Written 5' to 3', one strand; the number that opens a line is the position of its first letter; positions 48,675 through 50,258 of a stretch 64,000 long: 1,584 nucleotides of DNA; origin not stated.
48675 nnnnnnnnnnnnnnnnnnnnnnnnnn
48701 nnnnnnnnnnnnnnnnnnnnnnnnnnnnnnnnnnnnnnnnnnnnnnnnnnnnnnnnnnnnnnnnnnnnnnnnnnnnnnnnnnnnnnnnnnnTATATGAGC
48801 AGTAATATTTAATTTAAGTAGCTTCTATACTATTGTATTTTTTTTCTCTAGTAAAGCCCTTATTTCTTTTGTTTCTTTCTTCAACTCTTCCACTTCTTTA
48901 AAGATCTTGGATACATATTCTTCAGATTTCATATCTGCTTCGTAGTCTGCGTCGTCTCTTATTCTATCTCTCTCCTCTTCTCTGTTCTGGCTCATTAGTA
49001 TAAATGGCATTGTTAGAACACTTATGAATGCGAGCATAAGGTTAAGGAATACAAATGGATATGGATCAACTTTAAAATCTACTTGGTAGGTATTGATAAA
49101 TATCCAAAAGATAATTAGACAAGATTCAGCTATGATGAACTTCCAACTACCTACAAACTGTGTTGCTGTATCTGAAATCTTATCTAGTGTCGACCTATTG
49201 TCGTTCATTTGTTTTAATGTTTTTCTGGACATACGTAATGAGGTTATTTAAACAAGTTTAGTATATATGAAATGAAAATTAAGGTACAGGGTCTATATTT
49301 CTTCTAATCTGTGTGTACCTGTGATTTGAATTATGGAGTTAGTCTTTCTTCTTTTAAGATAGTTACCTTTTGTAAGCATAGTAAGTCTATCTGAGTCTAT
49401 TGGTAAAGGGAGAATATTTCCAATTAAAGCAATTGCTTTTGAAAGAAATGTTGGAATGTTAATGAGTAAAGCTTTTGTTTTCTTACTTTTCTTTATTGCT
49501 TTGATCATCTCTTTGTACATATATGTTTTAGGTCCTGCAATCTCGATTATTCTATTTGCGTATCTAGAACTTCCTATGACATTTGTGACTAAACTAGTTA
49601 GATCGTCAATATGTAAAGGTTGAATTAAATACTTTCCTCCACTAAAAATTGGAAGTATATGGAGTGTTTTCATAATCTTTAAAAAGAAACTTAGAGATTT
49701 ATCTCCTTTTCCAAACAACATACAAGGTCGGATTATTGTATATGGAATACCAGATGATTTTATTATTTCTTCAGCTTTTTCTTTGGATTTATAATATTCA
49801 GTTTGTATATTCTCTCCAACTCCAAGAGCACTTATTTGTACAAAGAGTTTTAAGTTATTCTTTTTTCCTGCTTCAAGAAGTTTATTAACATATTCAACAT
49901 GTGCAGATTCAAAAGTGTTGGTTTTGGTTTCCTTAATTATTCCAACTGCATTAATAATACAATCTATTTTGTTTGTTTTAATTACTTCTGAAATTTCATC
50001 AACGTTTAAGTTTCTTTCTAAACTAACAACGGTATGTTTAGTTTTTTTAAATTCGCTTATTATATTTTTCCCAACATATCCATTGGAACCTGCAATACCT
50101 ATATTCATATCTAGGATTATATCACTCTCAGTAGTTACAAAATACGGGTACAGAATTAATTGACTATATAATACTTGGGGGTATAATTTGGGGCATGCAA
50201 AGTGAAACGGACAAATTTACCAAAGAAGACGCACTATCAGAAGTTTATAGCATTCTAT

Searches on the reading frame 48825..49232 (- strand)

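Call 40: search_protein_families(library=pfam, proteins=[window:48825-49232:-], max_evalue=0.001)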
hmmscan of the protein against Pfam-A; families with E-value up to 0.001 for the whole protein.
window:48825-49232:- (135 aa): 1 family
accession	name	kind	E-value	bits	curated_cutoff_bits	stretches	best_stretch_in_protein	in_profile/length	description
PF06210.16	DUF1003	-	1.9e-29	102.3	27.4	1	27-124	1-99/103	Protein of unknown function (DUF1003)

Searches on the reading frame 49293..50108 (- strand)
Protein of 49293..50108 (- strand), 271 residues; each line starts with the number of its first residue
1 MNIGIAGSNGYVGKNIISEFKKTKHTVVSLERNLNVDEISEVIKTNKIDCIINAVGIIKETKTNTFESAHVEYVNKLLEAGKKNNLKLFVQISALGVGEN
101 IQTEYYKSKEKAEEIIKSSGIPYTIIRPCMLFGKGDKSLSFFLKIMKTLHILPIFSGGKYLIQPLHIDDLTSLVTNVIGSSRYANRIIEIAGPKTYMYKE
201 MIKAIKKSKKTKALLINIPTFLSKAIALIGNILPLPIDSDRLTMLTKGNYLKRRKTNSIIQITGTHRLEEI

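Call 40: search_protein_families(library=pfam, proteins=[window:49293-50108:-], max_evalue=0.001)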
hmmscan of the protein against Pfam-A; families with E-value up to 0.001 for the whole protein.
window:49293-50108:- (271 aa): 4 families
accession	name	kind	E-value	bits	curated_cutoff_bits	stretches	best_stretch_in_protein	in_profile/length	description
PF13460.12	NAD_binding_10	-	3.7e-13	50.2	27.2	1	20-132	35-147/184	NAD(P)H-binding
PF01370.27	Epimerase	-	5.3e-13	49.4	20.9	1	5-180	3-227/240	NAD dependent epimerase/dehydratase family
PF04321.23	RmlD_sub_bind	-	1.4e-06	28.1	27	0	1-54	1-58/287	RmlD substrate binding domain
PF05368.20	NmrA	-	4.9e-05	23.5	27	0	3-142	5-160/298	NmrA-like family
